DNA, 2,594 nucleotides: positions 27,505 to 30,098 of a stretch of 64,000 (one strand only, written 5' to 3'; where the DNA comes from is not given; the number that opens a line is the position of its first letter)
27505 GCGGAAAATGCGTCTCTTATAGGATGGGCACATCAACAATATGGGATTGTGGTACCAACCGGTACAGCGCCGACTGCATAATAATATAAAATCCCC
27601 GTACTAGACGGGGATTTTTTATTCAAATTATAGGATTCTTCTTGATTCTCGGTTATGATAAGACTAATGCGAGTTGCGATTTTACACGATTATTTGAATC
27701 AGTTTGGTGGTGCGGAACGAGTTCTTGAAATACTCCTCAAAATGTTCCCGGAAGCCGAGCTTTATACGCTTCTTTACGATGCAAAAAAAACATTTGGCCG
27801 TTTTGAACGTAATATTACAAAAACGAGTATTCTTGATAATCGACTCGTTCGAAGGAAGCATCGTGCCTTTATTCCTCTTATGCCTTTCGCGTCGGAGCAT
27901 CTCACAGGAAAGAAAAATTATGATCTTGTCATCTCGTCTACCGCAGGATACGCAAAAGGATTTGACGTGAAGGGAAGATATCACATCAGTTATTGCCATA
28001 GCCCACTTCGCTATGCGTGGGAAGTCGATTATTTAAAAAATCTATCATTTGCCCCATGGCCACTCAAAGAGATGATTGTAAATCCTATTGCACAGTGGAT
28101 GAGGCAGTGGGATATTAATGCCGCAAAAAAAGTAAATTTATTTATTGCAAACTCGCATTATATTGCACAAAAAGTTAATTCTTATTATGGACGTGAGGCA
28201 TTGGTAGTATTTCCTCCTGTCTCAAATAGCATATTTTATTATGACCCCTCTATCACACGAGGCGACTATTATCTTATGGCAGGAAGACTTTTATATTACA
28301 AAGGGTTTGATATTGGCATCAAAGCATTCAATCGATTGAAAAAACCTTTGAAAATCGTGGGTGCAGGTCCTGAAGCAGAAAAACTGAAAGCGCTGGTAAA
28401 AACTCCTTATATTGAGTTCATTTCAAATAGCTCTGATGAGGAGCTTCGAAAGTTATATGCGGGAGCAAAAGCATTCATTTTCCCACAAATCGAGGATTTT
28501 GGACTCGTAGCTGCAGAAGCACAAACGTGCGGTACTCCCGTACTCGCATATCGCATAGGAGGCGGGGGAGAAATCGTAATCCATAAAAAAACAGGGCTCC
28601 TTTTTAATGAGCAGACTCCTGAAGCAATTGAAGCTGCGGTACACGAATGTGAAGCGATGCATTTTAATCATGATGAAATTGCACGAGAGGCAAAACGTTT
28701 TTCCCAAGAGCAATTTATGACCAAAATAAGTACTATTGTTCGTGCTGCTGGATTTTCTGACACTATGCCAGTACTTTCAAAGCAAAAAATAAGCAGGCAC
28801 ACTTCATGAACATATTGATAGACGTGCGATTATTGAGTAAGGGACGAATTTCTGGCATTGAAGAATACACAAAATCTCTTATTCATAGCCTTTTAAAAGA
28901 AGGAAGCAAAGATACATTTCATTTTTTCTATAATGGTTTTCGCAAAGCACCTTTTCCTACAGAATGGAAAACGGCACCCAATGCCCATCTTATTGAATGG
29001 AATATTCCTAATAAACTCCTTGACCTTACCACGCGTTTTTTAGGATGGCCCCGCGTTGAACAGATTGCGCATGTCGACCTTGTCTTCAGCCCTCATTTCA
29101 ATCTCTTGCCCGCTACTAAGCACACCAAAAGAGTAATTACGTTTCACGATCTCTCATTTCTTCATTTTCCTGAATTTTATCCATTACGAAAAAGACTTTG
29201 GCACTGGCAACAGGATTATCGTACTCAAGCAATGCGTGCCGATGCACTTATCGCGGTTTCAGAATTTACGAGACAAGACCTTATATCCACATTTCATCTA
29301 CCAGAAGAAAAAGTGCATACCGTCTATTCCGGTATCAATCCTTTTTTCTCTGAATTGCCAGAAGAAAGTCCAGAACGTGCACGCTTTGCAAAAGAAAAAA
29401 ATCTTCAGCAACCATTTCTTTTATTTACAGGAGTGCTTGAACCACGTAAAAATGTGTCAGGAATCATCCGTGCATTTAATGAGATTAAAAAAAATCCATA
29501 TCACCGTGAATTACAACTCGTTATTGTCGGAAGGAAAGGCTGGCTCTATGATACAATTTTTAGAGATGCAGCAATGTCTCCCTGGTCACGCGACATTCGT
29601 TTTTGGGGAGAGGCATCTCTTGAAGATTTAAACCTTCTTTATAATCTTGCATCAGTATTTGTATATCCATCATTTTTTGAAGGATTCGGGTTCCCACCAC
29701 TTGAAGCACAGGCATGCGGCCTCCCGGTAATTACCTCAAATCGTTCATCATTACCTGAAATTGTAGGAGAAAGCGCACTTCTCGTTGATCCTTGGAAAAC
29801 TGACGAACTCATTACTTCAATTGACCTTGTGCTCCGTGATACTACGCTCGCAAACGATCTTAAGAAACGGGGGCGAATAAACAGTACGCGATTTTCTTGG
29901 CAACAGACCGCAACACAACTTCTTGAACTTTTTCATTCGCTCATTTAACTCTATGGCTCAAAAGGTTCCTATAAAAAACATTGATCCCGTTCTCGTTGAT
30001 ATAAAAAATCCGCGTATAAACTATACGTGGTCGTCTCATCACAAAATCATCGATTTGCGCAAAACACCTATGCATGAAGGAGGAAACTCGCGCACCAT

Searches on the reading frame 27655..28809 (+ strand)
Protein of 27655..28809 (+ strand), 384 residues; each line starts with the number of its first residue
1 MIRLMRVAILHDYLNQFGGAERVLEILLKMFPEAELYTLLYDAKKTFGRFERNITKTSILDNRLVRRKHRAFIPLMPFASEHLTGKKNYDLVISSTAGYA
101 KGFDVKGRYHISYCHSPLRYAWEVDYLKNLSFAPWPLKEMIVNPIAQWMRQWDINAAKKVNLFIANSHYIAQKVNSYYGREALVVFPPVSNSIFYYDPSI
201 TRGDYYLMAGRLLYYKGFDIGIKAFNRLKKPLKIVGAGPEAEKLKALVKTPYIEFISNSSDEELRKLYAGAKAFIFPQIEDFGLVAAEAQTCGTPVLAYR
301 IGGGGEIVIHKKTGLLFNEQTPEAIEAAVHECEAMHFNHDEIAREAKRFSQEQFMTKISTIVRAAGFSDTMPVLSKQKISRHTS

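Call 80: search_protein_families(library=pfam, proteins=[window:27655-28809:+], max_evalue=0.00001)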
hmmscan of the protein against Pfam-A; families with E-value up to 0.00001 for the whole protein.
window:27655-28809:+ (384 aa): 4 families
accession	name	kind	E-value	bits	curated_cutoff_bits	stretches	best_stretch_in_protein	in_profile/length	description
PF00534.26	Glycos_transf_1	-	3.5e-27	95.5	26.4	1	204-336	16-159/172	Glycosyl transferases group 1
PF13692.12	Glyco_trans_1_4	-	2e-22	80.4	27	1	206-331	4-138/142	Glycosyl transferases group 1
PF20706.3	GT4-conflict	-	5.6e-07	29.3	26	1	205-316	199-324/385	Family 4 Glycosyltransferase in conflict systems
PF13439.12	Glyco_transf_4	-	1.2e-06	29.2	28.5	1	18-187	2-163/170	Glycosyltransferase Family 4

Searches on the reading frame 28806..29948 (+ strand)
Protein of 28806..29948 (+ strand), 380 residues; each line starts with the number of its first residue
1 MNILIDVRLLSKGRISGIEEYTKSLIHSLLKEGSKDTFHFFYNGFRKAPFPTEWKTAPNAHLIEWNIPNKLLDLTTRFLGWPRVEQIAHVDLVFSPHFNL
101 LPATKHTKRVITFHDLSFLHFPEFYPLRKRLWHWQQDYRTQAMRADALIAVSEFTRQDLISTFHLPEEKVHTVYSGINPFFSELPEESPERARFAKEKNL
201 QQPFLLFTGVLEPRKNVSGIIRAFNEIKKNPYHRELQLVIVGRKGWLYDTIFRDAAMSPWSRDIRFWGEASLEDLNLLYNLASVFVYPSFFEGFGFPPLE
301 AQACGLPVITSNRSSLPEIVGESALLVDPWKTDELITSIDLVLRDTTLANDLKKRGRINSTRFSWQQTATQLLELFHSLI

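Call 80: search_protein_families(library=pfam, proteins=[window:28806-29948:+], max_evalue=0.00001)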
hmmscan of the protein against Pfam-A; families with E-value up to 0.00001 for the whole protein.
window:28806-29948:+ (380 aa): 4 families
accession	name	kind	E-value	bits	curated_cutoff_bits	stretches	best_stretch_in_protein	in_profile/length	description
PF00534.26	Glycos_transf_1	-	5.6e-33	114.3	26.4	1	190-357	3-170/172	Glycosyl transferases group 1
PF13692.12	Glyco_trans_1_4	-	6.8e-26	91.7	27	1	203-345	2-142/142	Glycosyl transferases group 1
PF13439.12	Glyco_transf_4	-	3.2e-16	60.3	28.5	1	16-179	2-168/170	Glycosyltransferase Family 4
PF20706.3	GT4-conflict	-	2.8e-10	40.2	26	1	142-327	144-324/385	Family 4 Glycosyltransferase in conflict systems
